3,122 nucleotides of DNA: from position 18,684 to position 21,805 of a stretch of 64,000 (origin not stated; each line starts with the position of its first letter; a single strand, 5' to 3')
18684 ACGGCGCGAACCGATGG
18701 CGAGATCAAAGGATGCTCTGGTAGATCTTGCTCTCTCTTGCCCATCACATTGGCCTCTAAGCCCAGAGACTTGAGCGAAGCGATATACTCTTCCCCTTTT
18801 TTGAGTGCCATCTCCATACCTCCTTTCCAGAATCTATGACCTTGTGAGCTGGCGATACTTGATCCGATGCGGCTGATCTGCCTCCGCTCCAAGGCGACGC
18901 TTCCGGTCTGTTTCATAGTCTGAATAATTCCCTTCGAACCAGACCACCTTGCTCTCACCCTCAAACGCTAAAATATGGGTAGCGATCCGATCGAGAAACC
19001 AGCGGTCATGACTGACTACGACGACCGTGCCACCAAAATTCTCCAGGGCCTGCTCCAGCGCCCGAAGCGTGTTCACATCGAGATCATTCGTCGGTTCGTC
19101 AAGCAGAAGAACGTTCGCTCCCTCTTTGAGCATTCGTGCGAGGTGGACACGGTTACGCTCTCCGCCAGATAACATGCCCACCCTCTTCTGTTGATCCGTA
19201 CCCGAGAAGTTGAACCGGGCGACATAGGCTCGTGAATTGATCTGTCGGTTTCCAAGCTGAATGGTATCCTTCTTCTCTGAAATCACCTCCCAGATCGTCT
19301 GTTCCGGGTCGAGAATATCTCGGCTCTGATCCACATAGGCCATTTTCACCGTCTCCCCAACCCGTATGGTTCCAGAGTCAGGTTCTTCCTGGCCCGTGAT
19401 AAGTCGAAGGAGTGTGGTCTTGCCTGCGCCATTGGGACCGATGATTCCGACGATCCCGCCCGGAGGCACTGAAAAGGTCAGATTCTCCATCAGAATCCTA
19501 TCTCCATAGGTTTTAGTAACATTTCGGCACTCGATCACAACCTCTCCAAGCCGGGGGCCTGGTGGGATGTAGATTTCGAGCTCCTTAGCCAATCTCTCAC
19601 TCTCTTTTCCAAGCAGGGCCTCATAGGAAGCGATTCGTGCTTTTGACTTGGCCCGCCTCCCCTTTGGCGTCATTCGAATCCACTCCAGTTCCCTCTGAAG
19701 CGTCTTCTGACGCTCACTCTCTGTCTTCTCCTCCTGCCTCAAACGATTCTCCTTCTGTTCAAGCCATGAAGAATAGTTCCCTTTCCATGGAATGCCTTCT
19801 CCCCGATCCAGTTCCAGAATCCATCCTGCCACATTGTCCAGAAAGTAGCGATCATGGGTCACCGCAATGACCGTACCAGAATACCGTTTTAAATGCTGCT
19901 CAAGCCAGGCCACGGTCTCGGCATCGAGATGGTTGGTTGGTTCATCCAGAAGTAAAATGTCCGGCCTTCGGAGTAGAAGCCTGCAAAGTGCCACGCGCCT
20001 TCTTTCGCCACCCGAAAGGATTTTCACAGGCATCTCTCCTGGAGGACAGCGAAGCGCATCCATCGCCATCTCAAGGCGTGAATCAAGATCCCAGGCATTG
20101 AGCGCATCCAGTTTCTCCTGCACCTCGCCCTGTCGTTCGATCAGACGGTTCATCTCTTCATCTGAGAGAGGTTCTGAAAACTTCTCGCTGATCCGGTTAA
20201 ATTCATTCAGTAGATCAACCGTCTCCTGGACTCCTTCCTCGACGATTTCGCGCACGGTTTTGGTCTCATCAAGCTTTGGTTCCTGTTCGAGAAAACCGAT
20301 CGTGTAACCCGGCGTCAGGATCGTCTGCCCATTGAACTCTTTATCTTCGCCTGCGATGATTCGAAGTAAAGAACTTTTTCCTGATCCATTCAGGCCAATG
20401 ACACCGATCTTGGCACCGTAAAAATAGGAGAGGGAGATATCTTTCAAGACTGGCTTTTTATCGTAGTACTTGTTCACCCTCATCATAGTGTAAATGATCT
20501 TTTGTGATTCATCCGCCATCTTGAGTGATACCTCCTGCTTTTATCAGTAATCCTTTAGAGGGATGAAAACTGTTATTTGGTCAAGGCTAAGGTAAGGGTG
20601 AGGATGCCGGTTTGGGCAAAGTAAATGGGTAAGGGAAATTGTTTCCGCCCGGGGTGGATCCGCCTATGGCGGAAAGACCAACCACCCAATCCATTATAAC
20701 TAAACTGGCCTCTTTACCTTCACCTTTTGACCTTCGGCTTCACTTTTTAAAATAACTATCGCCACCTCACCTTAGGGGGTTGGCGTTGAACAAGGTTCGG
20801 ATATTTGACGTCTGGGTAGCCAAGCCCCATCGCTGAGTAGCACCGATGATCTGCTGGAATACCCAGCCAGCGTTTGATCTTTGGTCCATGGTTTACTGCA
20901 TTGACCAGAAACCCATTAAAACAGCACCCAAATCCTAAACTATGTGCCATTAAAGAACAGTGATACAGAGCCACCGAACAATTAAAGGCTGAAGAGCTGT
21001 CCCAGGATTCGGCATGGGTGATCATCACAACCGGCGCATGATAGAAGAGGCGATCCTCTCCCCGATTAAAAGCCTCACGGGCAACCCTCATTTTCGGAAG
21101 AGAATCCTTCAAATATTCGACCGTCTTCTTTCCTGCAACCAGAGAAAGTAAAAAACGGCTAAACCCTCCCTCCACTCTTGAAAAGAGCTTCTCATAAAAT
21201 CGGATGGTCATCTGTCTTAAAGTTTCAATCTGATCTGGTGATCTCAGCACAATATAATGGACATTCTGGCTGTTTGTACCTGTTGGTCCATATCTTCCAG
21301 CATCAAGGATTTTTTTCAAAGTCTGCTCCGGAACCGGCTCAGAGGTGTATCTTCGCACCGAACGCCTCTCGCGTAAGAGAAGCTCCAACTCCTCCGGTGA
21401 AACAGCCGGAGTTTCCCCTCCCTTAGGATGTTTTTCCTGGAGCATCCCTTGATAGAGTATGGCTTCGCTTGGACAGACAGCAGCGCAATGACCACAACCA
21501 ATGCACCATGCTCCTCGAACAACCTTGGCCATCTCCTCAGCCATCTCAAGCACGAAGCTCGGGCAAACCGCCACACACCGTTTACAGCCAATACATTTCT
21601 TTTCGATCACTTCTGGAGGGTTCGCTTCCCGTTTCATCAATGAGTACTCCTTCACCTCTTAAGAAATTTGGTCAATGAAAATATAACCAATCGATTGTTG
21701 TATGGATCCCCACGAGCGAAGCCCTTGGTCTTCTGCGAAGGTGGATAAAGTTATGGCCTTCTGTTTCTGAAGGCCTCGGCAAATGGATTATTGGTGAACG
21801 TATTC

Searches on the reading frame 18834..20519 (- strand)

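Call 10: search_protein_families(library=pfam, proteins=[window:18834-20519:-], max_evalue=0.001)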
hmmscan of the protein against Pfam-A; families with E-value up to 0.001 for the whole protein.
window:18834-20519:- (561 aa): 16 families
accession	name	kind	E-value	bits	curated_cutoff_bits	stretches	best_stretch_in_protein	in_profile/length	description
PF00005.33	ABC_tran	-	3e-54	183.8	25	2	345-478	2-137/137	ABC transporter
PF13304.12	AAA_21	-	1.2e-20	75.3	27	1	169-228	239-304/304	AAA domain, putative AbiEii toxin, Type IV TA system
PF12848.13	ABC_tran_Xtn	-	6.3e-14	52.3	25.9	1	235-302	1-70/85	ABC transporter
PF02463.25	SMC_N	-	2.3e-11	44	40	0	135-229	135-204/220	RecF/RecN/SMC N terminal domain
PF00350.29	Dynamin_N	-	2e-06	28.4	27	0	38-122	1-80/168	Dynamin family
PF13191.12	AAA_16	-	3.1e-06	28.2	32.6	0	355-493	25-157/167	AAA ATPase domain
PF13238.12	AAA_18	-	3.7e-06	27.8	29.4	0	38-127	1-69/128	AAA domain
PF13401.12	AAA_22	-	4.4e-06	27.5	27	0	355-488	6-104/130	AAA domain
PF13555.12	AAA_29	-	1.2e-05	25.4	27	0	348-371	16-39/61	P-loop containing region of AAA domain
PF01926.29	MMR_HSR1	-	1.5e-05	25.5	21.9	0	37-73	1-33/113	50S ribosome-binding GTPase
PF13175.12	AAA_15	-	2.5e-05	24.5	32.1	0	40-107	28-83/374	AAA ATPase domain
PF13476.12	AAA_23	-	2.6e-05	25.4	27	1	346-375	12-40/201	AAA domain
PF13521.12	AAA_28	-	0.0005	20.8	27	0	359-399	4-40/164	AAA domain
PF00931.28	NB-ARC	-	0.00052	19.8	23.5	0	352-425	17-86/248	NB-ARC domain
PF00004.35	AAA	-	0.00056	20.8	21.2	0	359-397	3-40/131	ATPase family associated with various cellular activities (AAA)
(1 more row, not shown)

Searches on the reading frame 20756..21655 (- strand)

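Call 10: search_protein_families(library=pfam, proteins=[window:20756-21655:-], max_evalue=0.001)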
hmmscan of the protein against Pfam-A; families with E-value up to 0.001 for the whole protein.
window:20756-21655:- (299 aa): 16 families
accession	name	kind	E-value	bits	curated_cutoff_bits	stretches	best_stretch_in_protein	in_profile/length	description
PF00881.29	Nitroreductase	-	8.4e-24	85.1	23.5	1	94-280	1-167/167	Nitroreductase family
PF12838.12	Fer4_7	-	2.2e-13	50.9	27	2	20-65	1-52/52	4Fe-4S dicluster domain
PF00037.32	Fer4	-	4.3e-11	42.6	21.1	2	15-33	2-20/24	4Fe-4S binding domain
PF14697.11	Fer4_21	-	1.1e-10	41.9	35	2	16-66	3-57/59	4Fe-4S dicluster domain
PF13237.11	Fer4_10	-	1.2e-09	38.4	25.5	1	17-62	5-53/53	4Fe-4S dicluster domain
PF13187.11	Fer4_9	-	3.8e-09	36.9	27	1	20-66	1-52/52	4Fe-4S dicluster domain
PF12837.12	Fer4_6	-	7.8e-09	35.5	25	1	14-32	2-20/24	4Fe-4S binding domain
PF25160.1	LdpA_Fe-S-bd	-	2e-08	34.3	27.6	1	15-37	22-44/49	LdpA Fe-S cluster-binding domain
PF12797.12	Fer4_2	-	5.4e-08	32.7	24.5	1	14-33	3-22/22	4Fe-4S binding domain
PF13484.11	Fer4_16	-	3.5e-07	31.3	30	0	51-75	2-27/66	4Fe-4S double cluster binding domain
PF12800.12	Fer4_4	-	1.1e-06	28.8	24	0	19-32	2-15/17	4Fe-4S binding domain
PF14512.11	TM1586_NiRdase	-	5.2e-06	26.7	27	0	94-117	6-29/215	Putative TM nitroreductase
PF13534.11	Fer4_17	-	0.00023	22.1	22.2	0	20-47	1-27/61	4Fe-4S dicluster domain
PF13183.11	Fer4_8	-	0.00023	22.1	27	0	19-34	3-18/68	4Fe-4S dicluster domain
PF17179.9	Fer4_22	-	0.00034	21.9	27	0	6-33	66-93/95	4Fe-4S dicluster domain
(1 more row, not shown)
